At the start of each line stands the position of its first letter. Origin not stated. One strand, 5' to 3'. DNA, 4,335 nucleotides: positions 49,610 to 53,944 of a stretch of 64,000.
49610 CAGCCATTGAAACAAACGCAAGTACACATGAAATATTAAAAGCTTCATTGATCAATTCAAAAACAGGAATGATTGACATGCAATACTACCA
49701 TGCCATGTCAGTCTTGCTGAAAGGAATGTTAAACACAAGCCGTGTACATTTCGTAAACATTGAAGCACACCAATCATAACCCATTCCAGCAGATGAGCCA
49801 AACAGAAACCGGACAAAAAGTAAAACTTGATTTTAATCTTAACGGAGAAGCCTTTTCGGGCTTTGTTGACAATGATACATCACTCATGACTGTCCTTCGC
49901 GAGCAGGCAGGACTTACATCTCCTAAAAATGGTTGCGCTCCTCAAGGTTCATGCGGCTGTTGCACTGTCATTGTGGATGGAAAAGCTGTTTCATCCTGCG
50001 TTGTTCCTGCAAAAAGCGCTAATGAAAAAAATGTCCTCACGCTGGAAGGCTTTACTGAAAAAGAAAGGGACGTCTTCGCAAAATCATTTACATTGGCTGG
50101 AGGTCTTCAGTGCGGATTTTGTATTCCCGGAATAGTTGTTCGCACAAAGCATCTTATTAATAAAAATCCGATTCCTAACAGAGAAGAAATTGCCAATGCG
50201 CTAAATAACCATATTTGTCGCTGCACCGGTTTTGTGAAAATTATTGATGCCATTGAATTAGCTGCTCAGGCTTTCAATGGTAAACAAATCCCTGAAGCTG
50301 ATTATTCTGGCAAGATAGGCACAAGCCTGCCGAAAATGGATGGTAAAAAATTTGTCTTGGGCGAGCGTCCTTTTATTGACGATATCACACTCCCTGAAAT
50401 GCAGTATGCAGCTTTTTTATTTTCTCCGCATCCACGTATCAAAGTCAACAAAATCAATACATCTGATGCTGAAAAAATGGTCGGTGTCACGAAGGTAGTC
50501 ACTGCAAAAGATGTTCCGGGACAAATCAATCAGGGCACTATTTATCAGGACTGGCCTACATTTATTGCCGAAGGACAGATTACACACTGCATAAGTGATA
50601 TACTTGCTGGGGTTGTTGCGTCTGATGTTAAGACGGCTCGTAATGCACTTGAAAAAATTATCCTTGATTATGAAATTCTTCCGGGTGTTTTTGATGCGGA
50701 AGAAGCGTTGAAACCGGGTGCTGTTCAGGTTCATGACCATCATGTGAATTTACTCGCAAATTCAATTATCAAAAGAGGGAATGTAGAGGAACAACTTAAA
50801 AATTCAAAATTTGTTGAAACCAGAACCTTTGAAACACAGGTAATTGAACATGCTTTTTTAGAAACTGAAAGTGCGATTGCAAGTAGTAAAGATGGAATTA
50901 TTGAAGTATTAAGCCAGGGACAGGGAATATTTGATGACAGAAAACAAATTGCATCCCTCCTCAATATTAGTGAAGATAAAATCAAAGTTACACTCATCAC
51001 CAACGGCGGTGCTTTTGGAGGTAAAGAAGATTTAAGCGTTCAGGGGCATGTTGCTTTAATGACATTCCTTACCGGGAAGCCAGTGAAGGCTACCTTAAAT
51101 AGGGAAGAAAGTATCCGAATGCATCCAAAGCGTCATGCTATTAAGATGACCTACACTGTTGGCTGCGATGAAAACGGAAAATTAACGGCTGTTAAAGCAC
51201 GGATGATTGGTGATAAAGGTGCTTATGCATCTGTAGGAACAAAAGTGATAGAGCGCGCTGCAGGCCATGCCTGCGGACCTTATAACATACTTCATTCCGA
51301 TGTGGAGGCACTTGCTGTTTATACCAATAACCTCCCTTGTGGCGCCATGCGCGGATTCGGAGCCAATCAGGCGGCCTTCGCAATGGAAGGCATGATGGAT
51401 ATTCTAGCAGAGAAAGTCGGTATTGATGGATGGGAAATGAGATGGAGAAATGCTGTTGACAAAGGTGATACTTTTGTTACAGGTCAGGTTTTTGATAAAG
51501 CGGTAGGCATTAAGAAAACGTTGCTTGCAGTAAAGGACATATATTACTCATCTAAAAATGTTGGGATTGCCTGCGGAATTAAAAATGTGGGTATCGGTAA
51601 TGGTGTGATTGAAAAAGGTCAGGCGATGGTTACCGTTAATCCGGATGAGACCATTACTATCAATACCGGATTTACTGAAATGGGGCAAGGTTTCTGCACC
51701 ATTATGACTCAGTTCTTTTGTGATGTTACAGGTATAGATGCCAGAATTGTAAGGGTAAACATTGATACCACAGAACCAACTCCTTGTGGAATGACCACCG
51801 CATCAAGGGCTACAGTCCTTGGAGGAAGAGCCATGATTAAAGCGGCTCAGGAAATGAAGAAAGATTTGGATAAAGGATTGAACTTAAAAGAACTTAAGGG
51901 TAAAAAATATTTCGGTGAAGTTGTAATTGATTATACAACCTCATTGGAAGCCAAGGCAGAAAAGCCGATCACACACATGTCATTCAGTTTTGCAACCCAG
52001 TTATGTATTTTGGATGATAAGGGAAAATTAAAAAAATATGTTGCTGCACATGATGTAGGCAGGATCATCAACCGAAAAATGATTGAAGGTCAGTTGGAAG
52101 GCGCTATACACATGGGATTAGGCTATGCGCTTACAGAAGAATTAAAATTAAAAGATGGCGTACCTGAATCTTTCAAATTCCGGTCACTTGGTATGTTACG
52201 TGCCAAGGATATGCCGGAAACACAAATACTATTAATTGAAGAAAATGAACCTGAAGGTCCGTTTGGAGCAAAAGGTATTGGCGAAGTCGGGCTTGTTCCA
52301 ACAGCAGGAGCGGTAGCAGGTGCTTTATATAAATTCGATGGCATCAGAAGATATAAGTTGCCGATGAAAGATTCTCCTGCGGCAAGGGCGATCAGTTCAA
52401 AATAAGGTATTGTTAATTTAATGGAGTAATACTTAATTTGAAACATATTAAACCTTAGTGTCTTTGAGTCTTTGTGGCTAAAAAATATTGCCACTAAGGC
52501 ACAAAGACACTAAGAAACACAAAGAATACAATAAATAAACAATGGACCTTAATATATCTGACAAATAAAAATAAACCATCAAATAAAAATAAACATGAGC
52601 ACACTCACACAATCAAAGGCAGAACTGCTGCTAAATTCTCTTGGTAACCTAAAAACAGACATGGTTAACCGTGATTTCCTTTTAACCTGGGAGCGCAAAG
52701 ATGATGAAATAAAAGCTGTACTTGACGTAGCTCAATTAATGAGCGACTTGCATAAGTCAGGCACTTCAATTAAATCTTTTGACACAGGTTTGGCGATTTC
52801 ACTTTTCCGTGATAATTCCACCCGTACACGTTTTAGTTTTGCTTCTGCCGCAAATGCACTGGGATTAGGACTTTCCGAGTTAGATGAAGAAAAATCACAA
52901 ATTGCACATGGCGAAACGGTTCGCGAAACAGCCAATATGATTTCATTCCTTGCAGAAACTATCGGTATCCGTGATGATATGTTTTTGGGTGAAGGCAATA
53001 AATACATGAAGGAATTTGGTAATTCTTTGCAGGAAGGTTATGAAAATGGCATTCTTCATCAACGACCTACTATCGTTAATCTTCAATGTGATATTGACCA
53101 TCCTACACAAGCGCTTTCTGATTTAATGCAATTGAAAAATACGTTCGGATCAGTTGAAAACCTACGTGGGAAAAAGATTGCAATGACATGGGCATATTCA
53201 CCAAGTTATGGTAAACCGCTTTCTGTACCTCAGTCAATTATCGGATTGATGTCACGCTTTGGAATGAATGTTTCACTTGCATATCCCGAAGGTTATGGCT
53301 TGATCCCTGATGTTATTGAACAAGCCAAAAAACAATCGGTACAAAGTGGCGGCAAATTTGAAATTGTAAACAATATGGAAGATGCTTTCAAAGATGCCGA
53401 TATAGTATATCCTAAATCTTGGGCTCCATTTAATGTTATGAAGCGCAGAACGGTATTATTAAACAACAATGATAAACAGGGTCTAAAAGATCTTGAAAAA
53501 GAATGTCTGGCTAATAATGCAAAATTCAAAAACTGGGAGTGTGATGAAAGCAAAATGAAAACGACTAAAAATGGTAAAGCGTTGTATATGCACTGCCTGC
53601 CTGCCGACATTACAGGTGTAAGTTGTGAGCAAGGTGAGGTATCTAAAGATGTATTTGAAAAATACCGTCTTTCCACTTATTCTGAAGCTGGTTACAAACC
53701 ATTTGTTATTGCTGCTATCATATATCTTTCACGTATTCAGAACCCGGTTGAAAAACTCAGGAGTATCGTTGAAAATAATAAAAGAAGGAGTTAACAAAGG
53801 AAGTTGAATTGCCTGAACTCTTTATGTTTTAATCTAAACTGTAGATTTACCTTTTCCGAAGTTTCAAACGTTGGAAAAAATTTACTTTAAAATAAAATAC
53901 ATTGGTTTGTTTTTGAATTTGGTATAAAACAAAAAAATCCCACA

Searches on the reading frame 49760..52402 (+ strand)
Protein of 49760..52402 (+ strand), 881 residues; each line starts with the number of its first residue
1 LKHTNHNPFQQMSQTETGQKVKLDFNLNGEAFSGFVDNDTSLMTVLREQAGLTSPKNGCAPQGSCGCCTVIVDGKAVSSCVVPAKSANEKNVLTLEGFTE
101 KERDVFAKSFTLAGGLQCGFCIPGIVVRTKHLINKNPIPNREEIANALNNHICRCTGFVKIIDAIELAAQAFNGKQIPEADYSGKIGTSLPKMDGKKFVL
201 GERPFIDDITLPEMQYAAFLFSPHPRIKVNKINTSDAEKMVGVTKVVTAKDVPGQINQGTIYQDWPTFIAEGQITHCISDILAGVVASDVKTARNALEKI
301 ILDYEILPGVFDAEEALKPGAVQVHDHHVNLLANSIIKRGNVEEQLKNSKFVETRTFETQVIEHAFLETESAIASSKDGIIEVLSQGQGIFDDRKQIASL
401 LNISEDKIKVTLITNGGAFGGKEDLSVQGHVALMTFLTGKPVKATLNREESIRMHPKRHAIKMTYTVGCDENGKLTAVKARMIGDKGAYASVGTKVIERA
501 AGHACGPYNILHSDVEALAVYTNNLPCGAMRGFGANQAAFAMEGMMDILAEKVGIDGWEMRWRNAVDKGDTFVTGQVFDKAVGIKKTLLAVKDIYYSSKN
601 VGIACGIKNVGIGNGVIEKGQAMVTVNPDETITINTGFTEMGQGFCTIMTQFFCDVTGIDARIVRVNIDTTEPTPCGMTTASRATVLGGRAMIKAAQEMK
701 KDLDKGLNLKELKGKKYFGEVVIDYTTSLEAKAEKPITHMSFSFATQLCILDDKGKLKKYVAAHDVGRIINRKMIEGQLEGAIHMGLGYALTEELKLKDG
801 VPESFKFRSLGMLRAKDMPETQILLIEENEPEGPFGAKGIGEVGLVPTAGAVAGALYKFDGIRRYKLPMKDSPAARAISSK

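Call 11: search_protein_families(library=ncbifam, proteins=[window:49760-52402:+])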
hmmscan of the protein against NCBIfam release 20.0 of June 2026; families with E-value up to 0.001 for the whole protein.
window:49760-52402:+ (881 aa): 21 families
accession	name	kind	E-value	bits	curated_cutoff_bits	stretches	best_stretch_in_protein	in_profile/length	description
TIGR03311.1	Se_dep_XDH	equivalog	2.2e-288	958.9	830.45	1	27-874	5-846/848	selenium-dependent xanthine dehydrogenase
NF045668.1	pterin_aldehy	equivalog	1.3e-130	437.2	1100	1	24-870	4-896/905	molybdopterin-dependent aldehyde oxidoreductase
TIGR03196.1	pucD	equivalog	1.7e-127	426.8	783.65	3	192-592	9-404/763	xanthine dehydrogenase subunit D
NF043082.1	XdhA_XDHase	equivalog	4.8e-107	358.9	780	2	186-702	1-544/758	xanthine dehydrogenase subunit XdhA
NF007426.0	PRK09970.1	equivalog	5.8e-104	348.7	916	2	185-702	5-547/761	xanthine dehydrogenase molybdenum-binding subunit XdhA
TIGR03194.1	4hydrxCoA_A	equivalog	1.1e-97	328.3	994.55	2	190-703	1-529/746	4-hydroxybenzoyl-CoA reductase subunit alpha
NF041018.1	glyceraldDH_alpha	equivalog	2.2e-80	271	790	1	186-870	3-736/741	glyceraldehyde dehydrogenase subunit alpha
TIGR02965.1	xanthine_xdhB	equivalog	3.3e-69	233.9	849.5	1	189-703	4-532/758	xanthine dehydrogenase molybdopterin binding subunit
TIGR03313.1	Se_sel_red_Mo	hypoth_equivalog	1.1e-67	228.5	1101.9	3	332-703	354-745/951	molybdopterin-dependent oxidoreductase Mo/Fe-S-binding subunit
NF040766.1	CODH_aero_grp5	exception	6.4e-66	223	950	2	186-701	5-551/785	aerobic carbon-monoxide dehydrogenase large subunit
NF041671.1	peri_hyde_PaoC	equivalog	3.2e-52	177.9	1180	1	183-869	15-722/735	aldehyde oxidoreductase molybdenum-binding subunit PaoC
TIGR02416.1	CO_dehy_Mo_lg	equivalog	3e-47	161.3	991.15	2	196-570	3-399/770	aerobic carbon-monoxide dehydrogenase large subunit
TIGR02969.1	mam_aldehyde_ox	subfamily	1.6e-44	151.8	1912.3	2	170-844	564-1264/1330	aldehyde oxidase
NF043084.2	XdhC_XDHase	equivalog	1.7e-39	134.7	217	1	22-168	2-149/151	xanthine dehydrogenase subunit XdhC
NF041020.1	glyceraldDH_gamma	equivalog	2.7e-37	127.9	290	1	14-171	4-161/164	glyceraldehyde dehydrogenase subunit gamma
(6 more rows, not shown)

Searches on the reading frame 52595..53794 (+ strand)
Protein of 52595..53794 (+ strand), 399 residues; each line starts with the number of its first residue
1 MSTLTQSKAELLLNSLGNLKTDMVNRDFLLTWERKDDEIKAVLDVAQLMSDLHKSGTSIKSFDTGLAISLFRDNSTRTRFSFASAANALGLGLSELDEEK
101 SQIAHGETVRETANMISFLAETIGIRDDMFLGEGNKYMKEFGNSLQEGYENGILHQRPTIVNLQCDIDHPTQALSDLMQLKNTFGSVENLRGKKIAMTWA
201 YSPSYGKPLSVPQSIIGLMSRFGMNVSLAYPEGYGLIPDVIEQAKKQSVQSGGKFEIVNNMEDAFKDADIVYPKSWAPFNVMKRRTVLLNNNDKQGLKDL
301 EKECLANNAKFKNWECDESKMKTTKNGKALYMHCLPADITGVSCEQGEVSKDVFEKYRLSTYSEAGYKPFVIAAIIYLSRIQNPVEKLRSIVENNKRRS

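Call 90: find_encoding_contigs(protein=window:52595-53794:+, flank=5000, max_places=10)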
Protein window:52595-53794:+ (399 aa): 7 contigs read that carry it; 7 places shown.
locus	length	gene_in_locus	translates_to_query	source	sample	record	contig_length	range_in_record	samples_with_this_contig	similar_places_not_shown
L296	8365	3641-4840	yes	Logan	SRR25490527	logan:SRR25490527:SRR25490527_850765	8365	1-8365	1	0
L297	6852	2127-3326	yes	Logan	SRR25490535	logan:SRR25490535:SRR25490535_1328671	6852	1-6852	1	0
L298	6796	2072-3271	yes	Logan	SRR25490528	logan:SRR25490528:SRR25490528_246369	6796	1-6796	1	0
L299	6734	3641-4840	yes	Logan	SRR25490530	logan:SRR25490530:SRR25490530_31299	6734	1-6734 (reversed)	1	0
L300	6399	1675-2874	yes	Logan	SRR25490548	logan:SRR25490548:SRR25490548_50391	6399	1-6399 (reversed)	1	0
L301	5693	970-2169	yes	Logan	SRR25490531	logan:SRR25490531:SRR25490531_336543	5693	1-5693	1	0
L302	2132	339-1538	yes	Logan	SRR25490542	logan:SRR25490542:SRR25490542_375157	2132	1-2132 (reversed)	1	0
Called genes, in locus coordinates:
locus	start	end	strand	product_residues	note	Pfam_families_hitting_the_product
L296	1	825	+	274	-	?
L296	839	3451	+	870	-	PF01799:Fer2_2, PF01315:Ald_Xan_dh_C, PF02738:MoCoBD_1, PF20256:MoCoBD_2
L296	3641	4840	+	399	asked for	PF02729:OTCace_N, PF00185:OTCace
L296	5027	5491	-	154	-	-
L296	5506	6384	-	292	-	-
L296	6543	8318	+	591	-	PF07244:POTRA (faint)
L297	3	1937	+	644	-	?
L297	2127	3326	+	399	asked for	PF02729:OTCace_N, PF00185:OTCace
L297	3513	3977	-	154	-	-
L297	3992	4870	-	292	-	-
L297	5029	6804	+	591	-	PF07244:POTRA (faint)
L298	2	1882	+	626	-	?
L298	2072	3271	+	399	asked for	PF02729:OTCace_N, PF00185:OTCace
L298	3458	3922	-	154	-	-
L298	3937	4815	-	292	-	-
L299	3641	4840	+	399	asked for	PF02729:OTCace_N, PF00185:OTCace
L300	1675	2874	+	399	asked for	PF02729:OTCace_N, PF00185:OTCace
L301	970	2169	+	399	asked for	PF02729:OTCace_N, PF00185:OTCace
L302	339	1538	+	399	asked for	PF02729:OTCace_N, PF00185:OTCace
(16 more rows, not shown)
